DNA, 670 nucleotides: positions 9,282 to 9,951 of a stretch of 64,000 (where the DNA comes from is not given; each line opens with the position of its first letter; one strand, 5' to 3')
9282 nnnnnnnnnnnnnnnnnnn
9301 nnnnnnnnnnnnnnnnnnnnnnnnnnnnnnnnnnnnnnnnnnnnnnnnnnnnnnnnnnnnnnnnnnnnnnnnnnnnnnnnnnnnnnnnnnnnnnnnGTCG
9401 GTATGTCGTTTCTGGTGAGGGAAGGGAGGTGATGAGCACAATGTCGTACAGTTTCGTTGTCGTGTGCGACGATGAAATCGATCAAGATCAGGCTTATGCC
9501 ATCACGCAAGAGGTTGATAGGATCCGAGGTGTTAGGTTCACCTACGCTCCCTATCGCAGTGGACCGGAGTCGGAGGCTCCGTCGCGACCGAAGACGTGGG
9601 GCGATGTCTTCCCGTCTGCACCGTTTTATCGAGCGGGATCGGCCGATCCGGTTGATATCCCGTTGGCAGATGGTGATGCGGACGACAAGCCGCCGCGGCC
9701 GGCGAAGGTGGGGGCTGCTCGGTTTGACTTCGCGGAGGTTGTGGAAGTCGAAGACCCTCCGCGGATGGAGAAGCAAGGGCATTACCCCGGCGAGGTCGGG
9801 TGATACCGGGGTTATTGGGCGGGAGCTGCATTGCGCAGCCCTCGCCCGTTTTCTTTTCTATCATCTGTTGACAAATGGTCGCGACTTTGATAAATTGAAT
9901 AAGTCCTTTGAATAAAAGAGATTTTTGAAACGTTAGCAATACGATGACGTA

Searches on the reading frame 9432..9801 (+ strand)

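Call 53: search_protein_families(library=phrogs, proteins=[window:9432-9801:+], max_evalue=0.1)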
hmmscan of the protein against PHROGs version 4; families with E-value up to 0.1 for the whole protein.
window:9432-9801:+ (123 aa): 1 family
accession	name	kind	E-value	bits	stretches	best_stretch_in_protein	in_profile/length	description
phrog_34683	-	unknown function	0.011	16.5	1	4-29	14-36/57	-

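Call 71: search_protein_families(library=pfam, proteins=[window:9432-9801:+], max_evalue=0.01)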
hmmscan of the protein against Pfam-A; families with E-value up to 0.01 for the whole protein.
window:9432-9801:+ (123 aa): 0 families
